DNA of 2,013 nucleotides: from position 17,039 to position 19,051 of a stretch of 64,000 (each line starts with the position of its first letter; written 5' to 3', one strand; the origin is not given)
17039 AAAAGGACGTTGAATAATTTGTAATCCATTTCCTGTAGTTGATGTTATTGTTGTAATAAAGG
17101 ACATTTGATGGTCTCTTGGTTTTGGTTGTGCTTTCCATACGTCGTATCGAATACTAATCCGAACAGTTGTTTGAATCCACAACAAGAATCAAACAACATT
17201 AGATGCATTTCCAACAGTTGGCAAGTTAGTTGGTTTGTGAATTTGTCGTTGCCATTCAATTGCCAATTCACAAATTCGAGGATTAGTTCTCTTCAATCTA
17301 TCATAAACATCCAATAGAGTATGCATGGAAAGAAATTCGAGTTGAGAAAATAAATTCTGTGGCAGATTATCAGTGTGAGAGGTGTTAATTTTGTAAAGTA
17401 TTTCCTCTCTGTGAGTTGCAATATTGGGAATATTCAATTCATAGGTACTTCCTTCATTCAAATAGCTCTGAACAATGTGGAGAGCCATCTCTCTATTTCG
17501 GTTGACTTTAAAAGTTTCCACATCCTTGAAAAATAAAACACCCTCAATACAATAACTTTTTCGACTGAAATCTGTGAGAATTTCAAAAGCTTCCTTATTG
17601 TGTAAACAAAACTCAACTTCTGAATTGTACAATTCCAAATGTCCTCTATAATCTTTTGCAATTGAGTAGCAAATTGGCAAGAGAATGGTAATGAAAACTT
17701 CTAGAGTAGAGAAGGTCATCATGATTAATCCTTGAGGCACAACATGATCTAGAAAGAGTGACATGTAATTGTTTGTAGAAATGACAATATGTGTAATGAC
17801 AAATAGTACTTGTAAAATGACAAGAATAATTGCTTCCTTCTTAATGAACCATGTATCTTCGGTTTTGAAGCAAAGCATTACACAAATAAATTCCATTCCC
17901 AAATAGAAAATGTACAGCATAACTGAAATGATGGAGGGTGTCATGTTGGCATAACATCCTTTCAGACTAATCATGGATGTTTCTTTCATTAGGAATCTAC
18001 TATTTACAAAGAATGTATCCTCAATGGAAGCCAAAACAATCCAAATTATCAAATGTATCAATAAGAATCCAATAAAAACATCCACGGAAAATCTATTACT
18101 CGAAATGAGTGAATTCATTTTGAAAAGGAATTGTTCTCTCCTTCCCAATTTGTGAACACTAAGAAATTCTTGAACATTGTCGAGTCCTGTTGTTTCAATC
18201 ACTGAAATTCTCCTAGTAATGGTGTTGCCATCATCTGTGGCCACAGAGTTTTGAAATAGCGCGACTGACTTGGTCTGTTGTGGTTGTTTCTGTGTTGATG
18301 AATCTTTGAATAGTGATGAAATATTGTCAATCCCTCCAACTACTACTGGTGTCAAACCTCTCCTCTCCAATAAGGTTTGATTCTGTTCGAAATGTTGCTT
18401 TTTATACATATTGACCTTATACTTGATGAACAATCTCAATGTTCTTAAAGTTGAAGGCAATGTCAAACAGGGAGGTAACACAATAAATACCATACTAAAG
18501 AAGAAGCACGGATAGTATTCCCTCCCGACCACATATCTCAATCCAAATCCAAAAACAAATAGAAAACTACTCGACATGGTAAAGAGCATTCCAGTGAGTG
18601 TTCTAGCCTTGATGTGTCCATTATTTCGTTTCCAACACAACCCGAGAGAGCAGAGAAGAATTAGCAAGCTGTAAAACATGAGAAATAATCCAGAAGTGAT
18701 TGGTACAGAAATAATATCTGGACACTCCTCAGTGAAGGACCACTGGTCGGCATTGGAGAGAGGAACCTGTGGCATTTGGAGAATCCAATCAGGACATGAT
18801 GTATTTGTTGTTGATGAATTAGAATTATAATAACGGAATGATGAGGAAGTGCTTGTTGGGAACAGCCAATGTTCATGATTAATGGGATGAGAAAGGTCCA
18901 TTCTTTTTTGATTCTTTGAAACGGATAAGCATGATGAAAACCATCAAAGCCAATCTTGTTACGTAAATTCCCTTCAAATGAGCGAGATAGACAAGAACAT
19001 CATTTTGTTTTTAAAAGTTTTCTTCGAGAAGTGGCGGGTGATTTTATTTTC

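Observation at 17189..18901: GPCR-RGS fusion protein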

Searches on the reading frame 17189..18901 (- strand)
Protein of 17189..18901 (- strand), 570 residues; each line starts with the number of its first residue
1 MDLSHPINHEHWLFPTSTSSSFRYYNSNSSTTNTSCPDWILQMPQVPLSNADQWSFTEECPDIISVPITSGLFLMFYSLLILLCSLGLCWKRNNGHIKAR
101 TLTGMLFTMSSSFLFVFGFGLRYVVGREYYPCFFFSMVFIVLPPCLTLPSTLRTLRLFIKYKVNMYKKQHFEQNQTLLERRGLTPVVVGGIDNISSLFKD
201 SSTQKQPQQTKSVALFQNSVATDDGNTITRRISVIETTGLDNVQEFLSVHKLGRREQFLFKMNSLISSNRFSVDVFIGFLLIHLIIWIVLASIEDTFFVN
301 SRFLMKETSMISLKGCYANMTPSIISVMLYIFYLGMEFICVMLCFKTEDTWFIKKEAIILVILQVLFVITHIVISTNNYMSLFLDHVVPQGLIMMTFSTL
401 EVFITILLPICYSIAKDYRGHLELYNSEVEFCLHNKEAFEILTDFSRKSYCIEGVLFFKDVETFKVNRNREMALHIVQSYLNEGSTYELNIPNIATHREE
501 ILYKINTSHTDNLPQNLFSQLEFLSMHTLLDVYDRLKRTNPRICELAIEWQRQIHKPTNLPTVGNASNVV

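Call 3: search_protein_families(library=pfam, proteins=[window:17189-18901:-], max_evalue=1)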
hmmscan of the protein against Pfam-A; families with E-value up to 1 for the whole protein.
window:17189-18901:- (570 aa): 1 family
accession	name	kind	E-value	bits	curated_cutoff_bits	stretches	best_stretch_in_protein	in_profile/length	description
PF00615.24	RGS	-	3.6e-05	24.6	23.9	1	433-507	6-82/117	Regulator of G protein signaling domain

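Call 4: search_solved_structures(query=window:17189-18901:-, max_evalue=1, show_alignments=2)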
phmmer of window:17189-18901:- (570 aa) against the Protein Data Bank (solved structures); distinct sequences matched with E-value up to 1: 3.
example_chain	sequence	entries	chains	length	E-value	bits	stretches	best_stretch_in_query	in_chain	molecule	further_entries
2i59_A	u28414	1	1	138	0.043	15.6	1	428-539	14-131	Regulator of G-protein signaling 10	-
2dlr_A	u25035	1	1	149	0.045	15.5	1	428-540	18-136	Regulator of G-protein signaling 10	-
2ihb_B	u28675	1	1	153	0.076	14.7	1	428-539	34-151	Regulator of G-protein signalling 10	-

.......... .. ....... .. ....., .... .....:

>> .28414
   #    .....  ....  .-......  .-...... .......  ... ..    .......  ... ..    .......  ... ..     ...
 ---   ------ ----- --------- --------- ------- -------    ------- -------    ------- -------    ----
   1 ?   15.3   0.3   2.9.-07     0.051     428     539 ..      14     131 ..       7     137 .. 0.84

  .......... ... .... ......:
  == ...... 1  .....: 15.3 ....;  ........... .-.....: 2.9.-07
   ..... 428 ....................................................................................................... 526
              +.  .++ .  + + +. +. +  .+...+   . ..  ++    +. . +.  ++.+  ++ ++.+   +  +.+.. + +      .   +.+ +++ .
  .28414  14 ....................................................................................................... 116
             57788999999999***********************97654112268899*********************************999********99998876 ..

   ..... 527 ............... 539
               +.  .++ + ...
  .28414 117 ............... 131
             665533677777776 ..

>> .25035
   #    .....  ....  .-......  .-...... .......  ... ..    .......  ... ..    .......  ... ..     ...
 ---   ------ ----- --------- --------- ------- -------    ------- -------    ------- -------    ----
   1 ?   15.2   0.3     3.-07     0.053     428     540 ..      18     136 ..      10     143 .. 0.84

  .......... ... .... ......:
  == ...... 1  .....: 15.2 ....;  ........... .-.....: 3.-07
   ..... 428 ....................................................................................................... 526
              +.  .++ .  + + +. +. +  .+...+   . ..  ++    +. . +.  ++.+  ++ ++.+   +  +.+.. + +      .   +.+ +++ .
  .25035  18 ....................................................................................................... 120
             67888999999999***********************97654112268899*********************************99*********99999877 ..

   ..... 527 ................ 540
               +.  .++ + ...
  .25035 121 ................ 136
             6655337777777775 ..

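Call 5: find_homologous_proteins(query=window:17189-18901:-)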
Query window:17189-18901:- (570 aa): 1 proteins with E <= 0.001 among 5198 candidates.
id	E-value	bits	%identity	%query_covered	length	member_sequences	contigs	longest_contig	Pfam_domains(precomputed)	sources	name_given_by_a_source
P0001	6.4e-262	888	99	71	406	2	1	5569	PF00615.25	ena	-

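Call 8: find_encoding_contigs(protein=P0001, flank=10000)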
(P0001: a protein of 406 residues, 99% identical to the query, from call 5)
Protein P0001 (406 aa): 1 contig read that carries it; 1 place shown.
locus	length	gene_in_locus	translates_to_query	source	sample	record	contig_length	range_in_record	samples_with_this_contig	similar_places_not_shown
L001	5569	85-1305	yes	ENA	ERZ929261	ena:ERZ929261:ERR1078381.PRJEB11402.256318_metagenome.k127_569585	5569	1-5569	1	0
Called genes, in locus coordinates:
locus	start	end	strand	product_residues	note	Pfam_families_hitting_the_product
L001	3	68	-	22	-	?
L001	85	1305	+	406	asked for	PF00615:RGS (faint)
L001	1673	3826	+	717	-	-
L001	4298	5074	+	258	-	PF19069:DUF5765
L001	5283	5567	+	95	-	?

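Call 16: list_cluster_members(proteins=[window:17189-18901:-, P0001, window:50470-53073:-, window:45954-47339:-, window:19121-20260:-])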
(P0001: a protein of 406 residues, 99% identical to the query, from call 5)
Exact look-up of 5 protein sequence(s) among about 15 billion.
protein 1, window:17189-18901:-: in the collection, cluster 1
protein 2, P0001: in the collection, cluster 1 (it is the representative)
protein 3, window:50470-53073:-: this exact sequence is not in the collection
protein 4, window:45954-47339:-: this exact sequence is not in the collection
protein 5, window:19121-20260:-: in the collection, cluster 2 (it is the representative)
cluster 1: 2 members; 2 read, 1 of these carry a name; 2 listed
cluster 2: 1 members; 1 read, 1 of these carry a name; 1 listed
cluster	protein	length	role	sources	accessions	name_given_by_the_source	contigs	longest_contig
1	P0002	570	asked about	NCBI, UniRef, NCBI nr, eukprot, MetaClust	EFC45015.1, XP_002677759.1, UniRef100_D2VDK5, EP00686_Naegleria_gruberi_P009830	predicted protein [Naegleria gruberi] | Predicted protein n=1 Tax=Naegleria gruberi TaxID=5762 RepID=D2VDK5_NAEGR | uncharacterized protein NAEGRDRAFT_57875 [Naegleria gruberi]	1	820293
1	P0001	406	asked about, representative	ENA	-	-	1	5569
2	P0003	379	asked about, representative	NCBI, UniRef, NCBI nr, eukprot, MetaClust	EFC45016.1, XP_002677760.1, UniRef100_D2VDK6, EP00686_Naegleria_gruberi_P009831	mRNA deadenylase [Naegleria gruberi] | mRNA deadenylase n=1 Tax=Naegleria gruberi TaxID=5762 RepID=D2VDK6_NAEGR | XP_002677760.1 mRNA deadenylase [Naegleria gruberi strain NEG-M]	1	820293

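Call 21: search_protein_representatives(protein=window:17189-18901:-)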
Query: 570 residues. Proteins with E-value up to 0.001 (for the whole library): 178; up to 1e-10: 111; up to 1e-30: 49. The best 150 are listed.
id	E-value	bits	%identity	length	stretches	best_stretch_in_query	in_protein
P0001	2.0e-262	888.0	99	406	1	165-570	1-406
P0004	5.3e-113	394.9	42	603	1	27-554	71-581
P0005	3.2e-89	316.4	41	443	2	234-510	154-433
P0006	8.8e-85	301.7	37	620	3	21-419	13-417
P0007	6.0e-73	262.7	31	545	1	26-541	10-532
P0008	1.2e-69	251.8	33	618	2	253-552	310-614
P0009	5.2e-64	233.2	32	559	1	58-546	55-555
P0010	1.9e-63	231.3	33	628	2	239-552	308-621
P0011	1.1e-62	228.8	43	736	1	244-525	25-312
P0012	5.9e-62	226.4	31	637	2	207-543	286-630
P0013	1.5e-61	225.0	29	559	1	27-554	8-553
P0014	6.9e-59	216.3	43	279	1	241-472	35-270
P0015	1.0e-57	212.4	31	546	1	60-543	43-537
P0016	1.7e-56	208.4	30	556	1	56-546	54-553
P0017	2.1e-56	208.0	32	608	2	252-555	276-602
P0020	1.2e-53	199.0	33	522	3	30-170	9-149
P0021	3.6e-53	197.4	29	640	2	17-506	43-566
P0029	9.1e-45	169.7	29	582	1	24-512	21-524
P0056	1.1e-28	116.5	24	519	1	57-554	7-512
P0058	2.2e-27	112.3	23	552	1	58-502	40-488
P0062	8.3e-27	110.4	26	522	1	59-546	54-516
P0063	6.5e-26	107.4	26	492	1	66-538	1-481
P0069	3.4e-23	98.4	27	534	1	60-538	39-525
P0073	8.3e-21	90.6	28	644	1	57-493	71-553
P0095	7.3e-16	74.3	24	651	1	58-499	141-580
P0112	9.0e-11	57.5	27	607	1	60-502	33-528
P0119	1.7e-09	53.2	24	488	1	88-500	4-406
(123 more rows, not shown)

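Call 26: search_solved_structures(query=A1, max_evalue=0.01, show_alignments=3)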
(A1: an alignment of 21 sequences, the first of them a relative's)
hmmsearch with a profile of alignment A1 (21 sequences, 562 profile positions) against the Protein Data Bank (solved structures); distinct sequences matched with E-value up to 0.01: 27.
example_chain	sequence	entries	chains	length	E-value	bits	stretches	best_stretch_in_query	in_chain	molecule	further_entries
2ihb_B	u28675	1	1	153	1.9e-11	46.3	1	431-531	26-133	Regulator of G-protein signalling 10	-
2dlr_A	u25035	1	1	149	4.1e-11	45.2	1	432-544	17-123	Regulator of G-protein signaling 10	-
2i59_A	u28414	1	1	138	1.8e-10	43.1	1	431-543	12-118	Regulator of G-protein signaling 10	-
4ekc_B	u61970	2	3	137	7.1e-07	31.2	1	432-512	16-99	Regulator of G-protein signaling 2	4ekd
2af0_A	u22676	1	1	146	8e-07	31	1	430-512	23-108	Regulator of G-protein signaling 2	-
2ebz_A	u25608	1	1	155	9.3e-07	30.8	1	432-528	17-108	Regulator of G-protein signaling 12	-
3c7l_A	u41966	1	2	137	1.6e-06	30.1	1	432-512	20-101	Regulator of G-protein signaling 16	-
3c7k_B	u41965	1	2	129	2.8e-06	29.3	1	433-512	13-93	Regulator of G-protein signaling 16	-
9fqr_Ha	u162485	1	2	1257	3.3e-06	29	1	429-541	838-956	Regulator of G protein signaling 22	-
2jnu_A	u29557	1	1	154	4.2e-06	28.7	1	433-511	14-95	Regulator of G-protein signaling 14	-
2crp_A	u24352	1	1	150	6.6e-06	28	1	431-504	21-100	Regulator of G-protein signaling 5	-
2bv1_A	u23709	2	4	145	9.4e-06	27.5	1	431-533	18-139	REGULATOR OF G-PROTEIN SIGNALLING 1 | Regulator of G-protein signaling 1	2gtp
2oj4_A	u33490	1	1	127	1.4e-05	26.9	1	432-507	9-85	Regulator of G-protein signaling 3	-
2v4z_B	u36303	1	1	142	2.2e-05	26.3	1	432-515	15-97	REGULATOR OF G-PROTEIN SIGNALING 2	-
2dlv_A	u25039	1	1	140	2.6e-05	26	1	432-537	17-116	Regulator of G-protein signaling 18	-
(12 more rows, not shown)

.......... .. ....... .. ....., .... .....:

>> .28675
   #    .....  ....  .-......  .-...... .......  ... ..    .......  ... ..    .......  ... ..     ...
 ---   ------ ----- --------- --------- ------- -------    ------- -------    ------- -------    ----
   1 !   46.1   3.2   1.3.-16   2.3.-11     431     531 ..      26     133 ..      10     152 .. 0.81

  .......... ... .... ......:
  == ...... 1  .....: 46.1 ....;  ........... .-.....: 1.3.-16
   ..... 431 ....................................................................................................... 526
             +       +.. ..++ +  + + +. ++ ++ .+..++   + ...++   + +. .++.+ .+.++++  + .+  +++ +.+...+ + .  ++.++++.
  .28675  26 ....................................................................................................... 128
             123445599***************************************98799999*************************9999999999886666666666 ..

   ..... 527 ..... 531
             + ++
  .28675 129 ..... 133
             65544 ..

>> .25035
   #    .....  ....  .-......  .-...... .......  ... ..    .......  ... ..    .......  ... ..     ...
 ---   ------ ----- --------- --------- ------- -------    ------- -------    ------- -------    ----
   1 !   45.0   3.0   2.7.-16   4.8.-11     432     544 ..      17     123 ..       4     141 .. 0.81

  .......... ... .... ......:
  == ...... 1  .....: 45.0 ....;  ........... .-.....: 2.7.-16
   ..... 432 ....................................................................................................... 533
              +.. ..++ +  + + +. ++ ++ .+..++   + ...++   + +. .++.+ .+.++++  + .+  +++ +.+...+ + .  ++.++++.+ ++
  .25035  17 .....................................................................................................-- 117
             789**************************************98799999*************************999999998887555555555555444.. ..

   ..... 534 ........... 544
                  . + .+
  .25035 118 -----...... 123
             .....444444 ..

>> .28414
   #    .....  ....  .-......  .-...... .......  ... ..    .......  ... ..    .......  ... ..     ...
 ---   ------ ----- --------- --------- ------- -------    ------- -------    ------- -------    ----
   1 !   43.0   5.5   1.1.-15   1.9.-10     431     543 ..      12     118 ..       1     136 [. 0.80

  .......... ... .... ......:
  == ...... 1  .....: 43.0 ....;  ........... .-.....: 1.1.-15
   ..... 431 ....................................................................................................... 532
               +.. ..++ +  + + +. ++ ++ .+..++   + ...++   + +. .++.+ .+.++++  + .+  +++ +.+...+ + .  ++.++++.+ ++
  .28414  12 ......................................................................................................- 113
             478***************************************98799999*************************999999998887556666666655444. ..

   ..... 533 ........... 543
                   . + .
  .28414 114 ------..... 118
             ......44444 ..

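Call 27: find_homologous_proteins(query=A1, max_evalue=0.00001)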
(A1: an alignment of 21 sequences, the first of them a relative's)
Query A1 (21 sequences) (570 aa, profile of the alignment): 1 proteins with E <= 0.00001 among 7064 candidates.
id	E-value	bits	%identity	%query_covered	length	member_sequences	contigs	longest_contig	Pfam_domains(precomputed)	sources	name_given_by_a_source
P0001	2.3e-112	394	99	71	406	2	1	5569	PF00615.25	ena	-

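Call 30: list_cluster_members(proteins=[P0004, P0006, P0007, P0009, P0013, P0020, P0056, P0058, P0069, P0112])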
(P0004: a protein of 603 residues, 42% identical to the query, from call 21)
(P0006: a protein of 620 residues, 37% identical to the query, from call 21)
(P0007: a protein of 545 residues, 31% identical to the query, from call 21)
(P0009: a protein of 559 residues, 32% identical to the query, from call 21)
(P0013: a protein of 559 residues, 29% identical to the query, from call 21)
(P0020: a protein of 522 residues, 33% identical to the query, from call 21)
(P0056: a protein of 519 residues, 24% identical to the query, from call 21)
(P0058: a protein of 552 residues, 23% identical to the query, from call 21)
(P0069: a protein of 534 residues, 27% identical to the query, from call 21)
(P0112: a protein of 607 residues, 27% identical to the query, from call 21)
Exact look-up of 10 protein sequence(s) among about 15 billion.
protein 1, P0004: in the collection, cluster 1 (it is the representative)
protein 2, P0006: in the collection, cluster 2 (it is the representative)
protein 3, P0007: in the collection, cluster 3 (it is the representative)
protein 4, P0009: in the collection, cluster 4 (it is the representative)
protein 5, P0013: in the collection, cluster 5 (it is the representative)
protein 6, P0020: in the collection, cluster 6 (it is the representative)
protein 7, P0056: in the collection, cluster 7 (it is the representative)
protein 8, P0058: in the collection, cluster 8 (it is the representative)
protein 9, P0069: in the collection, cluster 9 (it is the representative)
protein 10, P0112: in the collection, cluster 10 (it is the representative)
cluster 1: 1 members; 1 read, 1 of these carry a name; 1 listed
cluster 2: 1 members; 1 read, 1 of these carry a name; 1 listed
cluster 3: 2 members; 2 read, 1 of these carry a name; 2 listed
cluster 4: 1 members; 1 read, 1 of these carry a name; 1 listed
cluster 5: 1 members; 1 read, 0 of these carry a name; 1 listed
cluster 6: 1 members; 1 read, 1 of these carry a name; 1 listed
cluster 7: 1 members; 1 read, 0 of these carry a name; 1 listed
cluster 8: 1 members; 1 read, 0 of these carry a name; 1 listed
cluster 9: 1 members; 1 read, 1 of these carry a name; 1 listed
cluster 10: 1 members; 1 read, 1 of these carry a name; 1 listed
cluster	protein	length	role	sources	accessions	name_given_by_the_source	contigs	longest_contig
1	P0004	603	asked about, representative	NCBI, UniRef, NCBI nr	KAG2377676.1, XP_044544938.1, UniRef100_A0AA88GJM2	hypothetical protein C9374_009192 [Naegleria lovaniensis] | RGS domain-containing protein n=1 Tax=Naegleria lovaniensis TaxID=51637 ... | uncharacterized protein C9374_009192 [Naegleria lovaniensis]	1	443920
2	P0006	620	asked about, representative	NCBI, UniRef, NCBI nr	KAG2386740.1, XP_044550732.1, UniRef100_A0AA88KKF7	hypothetical protein C9374_002484 [Naegleria lovaniensis] | RGS domain-containing protein n=1 Tax=Naegleria lovaniensis TaxID=51637 ... | uncharacterized protein C9374_002484 [Naegleria lovaniensis]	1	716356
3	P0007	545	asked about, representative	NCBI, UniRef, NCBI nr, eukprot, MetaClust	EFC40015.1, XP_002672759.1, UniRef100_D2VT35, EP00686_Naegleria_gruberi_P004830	predicted protein [Naegleria gruberi] | Predicted protein n=1 Tax=Naegleria gruberi TaxID=5762 RepID=D2VT35_NAEGR | uncharacterized protein NAEGRDRAFT_72159 [Naegleria gruberi]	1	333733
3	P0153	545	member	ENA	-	-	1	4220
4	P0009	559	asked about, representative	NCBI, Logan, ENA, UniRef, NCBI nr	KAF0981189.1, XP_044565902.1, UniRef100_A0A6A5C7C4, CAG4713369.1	hypothetical protein FDP41_012977 [Naegleria fowleri] | RGS domain-containing protein n=1 Tax=Naegleria fowleri TaxID=5763 RepID=A0A6A5C7C4_NAEFO | uncharacterized protein FDP41_012977 [Naegleria fowleri]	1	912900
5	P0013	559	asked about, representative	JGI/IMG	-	-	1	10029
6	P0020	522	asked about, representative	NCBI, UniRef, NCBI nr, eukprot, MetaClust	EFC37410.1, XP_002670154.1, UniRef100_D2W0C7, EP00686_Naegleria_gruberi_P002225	predicted protein [Naegleria gruberi] | Predicted protein n=1 Tax=Naegleria gruberi TaxID=5762 RepID=D2W0C7_NAEGR | uncharacterized protein NAEGRDRAFT_74812 [Naegleria gruberi]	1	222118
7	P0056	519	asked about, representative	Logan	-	-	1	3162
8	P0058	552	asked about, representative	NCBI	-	-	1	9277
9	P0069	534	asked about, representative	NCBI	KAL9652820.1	hypothetical protein ABK040_010852 [Willaertia magna]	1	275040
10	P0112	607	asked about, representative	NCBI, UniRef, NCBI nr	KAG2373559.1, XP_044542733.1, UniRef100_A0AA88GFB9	hypothetical protein C9374_012022 [Naegleria lovaniensis] | RGS domain-containing protein n=1 Tax=Naegleria lovaniensis TaxID=51637 ... | uncharacterized protein C9374_012022 [Naegleria lovaniensis]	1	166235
